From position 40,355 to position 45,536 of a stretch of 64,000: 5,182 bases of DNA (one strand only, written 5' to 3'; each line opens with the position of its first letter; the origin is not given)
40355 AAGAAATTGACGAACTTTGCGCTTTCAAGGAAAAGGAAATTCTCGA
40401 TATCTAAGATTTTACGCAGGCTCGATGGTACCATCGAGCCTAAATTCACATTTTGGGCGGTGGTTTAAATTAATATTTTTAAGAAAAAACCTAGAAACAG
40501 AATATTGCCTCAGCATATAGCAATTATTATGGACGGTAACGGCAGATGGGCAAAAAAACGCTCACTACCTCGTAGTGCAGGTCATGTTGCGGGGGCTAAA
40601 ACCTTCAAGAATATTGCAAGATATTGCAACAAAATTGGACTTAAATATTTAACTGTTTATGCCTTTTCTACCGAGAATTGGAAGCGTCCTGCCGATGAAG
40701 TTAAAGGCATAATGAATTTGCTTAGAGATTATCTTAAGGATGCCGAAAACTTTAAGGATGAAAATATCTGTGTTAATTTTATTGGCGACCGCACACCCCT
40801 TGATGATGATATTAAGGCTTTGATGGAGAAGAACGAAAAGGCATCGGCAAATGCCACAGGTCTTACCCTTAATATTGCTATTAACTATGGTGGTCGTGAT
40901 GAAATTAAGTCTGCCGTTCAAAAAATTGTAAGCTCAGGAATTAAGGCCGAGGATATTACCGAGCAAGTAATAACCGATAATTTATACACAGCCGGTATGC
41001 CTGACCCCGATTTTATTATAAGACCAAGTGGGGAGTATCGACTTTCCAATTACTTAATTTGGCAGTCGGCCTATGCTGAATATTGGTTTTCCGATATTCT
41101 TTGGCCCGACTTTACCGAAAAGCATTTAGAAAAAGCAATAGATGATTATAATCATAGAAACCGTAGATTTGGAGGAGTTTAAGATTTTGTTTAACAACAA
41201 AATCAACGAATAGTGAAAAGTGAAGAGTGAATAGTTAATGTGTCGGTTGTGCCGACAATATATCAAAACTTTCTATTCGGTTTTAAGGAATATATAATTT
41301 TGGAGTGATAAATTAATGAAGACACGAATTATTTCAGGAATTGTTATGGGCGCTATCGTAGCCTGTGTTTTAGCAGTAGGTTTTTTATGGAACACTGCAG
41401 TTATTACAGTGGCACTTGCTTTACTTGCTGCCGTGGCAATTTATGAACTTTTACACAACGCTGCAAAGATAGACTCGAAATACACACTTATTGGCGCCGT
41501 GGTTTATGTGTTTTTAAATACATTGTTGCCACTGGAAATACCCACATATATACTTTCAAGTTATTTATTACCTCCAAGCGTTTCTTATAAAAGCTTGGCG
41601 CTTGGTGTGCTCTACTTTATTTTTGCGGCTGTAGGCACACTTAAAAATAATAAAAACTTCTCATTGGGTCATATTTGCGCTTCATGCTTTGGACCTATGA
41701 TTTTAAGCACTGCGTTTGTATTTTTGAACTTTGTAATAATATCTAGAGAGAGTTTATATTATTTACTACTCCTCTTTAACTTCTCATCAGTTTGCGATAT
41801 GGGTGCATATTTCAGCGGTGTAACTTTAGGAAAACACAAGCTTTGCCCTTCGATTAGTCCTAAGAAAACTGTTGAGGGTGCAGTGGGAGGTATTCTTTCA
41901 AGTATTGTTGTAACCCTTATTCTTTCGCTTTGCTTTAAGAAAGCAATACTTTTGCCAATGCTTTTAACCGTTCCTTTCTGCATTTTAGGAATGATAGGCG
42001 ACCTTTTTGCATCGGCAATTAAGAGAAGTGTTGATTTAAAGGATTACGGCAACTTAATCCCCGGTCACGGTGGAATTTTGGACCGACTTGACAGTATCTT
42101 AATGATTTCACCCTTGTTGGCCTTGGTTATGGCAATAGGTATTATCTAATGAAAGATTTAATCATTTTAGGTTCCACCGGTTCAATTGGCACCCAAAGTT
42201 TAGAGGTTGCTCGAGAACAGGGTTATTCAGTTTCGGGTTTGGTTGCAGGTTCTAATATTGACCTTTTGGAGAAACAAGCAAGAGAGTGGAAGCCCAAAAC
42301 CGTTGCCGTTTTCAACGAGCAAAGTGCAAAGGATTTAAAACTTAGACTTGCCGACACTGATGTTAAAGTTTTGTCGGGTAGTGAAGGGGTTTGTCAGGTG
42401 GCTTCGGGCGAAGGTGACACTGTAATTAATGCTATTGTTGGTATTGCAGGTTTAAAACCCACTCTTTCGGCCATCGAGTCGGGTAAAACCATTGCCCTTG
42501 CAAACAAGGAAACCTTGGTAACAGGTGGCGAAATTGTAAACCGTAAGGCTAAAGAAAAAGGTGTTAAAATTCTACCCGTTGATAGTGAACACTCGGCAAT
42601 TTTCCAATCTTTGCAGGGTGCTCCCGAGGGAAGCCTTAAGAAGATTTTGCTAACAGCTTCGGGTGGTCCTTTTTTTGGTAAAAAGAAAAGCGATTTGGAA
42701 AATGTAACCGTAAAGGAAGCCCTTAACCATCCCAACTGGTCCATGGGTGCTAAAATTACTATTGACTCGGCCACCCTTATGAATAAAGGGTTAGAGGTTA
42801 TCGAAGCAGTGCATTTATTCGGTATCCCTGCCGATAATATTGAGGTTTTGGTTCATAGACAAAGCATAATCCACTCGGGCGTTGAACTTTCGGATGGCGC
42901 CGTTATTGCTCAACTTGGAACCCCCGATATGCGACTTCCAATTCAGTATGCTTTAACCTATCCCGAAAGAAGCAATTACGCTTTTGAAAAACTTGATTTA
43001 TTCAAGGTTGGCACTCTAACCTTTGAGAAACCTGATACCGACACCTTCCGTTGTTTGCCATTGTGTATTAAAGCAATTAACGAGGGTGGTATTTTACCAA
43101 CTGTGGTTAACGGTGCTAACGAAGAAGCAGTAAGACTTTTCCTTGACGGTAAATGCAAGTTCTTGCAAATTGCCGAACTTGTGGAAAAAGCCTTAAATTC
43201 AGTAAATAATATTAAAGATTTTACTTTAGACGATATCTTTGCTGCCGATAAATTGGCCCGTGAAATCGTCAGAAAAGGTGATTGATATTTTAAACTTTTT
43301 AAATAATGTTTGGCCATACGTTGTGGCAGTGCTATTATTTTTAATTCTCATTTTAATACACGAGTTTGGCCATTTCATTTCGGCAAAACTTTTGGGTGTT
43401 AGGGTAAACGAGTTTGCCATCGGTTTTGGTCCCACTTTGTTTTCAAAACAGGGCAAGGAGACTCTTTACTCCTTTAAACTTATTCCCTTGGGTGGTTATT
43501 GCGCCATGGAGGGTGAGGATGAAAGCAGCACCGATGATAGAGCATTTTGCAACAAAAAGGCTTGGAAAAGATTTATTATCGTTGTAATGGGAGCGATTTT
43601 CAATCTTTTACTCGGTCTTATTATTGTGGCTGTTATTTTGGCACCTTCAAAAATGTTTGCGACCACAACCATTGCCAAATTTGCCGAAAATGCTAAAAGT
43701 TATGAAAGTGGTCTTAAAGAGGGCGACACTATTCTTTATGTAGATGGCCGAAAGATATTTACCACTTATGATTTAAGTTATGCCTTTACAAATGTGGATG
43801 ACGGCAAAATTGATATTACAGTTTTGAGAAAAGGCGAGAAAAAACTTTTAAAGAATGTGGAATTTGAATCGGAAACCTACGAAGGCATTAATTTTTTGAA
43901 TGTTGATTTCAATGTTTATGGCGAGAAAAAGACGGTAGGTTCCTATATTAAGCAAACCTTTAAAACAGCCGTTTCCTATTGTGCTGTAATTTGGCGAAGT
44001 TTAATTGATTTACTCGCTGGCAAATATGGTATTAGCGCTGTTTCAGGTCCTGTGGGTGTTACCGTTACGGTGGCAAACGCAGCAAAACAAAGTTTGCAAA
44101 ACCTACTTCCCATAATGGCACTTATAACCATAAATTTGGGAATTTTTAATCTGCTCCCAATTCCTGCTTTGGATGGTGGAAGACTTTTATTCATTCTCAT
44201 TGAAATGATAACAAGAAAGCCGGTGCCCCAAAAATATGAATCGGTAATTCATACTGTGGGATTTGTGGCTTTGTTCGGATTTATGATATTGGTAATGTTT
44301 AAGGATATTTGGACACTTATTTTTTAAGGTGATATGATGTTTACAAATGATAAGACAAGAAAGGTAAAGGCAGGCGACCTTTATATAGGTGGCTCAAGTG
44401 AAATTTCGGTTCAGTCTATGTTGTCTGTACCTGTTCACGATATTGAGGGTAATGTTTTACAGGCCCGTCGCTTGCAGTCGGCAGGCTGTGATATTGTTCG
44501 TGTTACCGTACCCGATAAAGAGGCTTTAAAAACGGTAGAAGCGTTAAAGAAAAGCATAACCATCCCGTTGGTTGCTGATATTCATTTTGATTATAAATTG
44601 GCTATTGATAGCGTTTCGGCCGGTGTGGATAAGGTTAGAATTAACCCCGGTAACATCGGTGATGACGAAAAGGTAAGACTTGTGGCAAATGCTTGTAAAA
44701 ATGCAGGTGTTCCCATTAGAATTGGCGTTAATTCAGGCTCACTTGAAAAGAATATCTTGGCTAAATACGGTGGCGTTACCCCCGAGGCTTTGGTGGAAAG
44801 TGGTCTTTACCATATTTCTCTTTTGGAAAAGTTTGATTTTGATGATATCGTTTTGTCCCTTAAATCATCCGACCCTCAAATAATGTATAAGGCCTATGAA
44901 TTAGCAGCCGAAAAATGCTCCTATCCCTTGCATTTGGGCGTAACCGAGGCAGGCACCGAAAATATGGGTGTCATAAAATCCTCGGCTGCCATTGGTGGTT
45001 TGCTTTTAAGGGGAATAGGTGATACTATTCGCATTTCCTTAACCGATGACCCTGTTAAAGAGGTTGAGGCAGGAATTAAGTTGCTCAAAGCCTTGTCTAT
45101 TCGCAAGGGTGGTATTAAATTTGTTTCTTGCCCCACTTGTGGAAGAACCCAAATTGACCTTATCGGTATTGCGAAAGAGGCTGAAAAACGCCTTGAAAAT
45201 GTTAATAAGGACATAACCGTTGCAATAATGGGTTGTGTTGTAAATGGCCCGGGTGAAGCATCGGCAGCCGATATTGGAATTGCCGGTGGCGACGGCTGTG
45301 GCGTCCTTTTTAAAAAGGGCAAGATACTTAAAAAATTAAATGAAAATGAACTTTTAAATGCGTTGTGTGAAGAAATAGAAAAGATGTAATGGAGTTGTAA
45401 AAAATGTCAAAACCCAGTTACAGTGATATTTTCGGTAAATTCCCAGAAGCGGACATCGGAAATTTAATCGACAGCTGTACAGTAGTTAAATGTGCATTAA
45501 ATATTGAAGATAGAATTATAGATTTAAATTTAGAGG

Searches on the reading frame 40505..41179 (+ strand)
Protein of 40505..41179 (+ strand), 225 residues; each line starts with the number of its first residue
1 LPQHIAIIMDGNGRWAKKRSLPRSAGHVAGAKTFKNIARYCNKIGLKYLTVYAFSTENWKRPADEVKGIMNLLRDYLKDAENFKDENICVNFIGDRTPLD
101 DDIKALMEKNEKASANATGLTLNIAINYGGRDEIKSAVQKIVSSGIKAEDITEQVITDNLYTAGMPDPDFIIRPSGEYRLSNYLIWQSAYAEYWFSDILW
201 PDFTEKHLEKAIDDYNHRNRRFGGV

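Call 20: search_protein_families(library=pfam, proteins=[window:40505-41179:+], max_evalue=0.00001)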
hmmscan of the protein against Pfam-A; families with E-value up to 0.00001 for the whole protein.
window:40505-41179:+ (225 aa): 1 family
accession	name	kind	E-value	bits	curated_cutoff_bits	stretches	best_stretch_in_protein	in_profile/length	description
PF01255.24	Prenyltransf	-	4.9e-86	288.3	27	1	8-223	1-219/219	Putative undecaprenyl diphosphate synthase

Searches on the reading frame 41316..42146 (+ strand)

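Call 63: search_protein_families(library=ncbifam, proteins=[window:41316-42146:+], max_evalue=1e-10)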
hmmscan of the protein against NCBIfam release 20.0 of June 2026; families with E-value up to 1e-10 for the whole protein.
window:41316-42146:+ (277 aa): 1 family
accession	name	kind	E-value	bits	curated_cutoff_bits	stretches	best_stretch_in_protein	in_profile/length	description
NF008635.0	PRK11624.1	equivalog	7.4e-26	91.2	385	1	1-272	2-278/285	phosphatidate cytidylyltransferase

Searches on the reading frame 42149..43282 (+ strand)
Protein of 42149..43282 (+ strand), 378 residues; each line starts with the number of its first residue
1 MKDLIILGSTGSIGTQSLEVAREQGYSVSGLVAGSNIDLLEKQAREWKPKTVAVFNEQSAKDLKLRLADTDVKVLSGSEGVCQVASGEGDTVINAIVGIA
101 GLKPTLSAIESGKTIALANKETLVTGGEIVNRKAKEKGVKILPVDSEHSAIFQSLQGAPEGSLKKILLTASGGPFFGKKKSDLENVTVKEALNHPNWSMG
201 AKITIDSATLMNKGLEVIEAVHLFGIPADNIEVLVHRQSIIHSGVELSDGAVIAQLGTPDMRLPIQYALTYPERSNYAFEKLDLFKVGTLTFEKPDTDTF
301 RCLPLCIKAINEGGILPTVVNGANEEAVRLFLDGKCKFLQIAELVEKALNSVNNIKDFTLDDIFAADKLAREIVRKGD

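Call 63: search_protein_families(library=ncbifam, proteins=[window:42149-43282:+], max_evalue=1e-10)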
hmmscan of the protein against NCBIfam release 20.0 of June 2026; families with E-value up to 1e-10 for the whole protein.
window:42149-43282:+ (378 aa): 3 families
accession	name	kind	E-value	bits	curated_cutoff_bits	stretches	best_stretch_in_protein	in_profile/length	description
TIGR00243.1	Dxr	equivalog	3.3e-147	490.5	315.7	1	1-376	1-382/389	1-deoxy-D-xylulose-5-phosphate reductoisomerase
NF009114.0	PRK12464.1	equivalog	1.6e-146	488.2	461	1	1-375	2-379/389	1-deoxy-D-xylulose-5-phosphate reductoisomerase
NF003938.0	PRK05447.1-1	equivalog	1.7e-126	422.5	515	1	1-375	1-390/398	1-deoxy-D-xylulose-5-phosphate reductoisomerase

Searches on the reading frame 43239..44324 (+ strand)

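Call 63: search_protein_families(library=ncbifam, proteins=[window:43239-44324:+], max_evalue=1e-10)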
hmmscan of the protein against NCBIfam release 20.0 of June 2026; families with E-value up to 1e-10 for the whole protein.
window:43239-44324:+ (362 aa): 2 families
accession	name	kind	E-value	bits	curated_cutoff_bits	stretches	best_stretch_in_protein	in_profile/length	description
TIGR00054.1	TIGR00054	equivalog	4.2e-72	243.3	147.55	2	142-361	203-420/421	RIP metalloprotease RseP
NF008046.0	PRK10779.1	equivalog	1.2e-41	143.3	477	2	134-357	215-447/450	sigma E protease regulator RseP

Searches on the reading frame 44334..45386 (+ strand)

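Call 63: search_protein_families(library=ncbifam, proteins=[window:44334-45386:+], max_evalue=1e-10)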
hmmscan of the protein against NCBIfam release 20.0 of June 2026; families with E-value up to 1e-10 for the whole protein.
window:44334-45386:+ (351 aa): 4 families
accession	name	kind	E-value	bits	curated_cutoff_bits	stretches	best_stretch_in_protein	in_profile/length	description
NF001540.0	PRK00366.1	equivalog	8.8e-139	462.3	345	1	3-350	11-359/364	flavodoxin-dependent (E)-4-hydroxy-3-methylbut-2-enyl-diphosphate synthase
TIGR00612.1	ispG_gcpE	equivalog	6.6e-124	413.7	280.25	1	7-345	3-353/357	(E)-4-hydroxy-3-methylbut-2-enyl-diphosphate synthase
NF001912.0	PRK00694.1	equivalog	1.6e-76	258.2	1045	3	113-253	146-290/606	4-hydroxy-3-methylbut-2-en-1-yl diphosphate synthase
NF002534.0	PRK02048.1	equivalog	2.6e-71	241.1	886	3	118-257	147-290/613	4-hydroxy-3-methylbut-2-en-1-yl diphosphate synthase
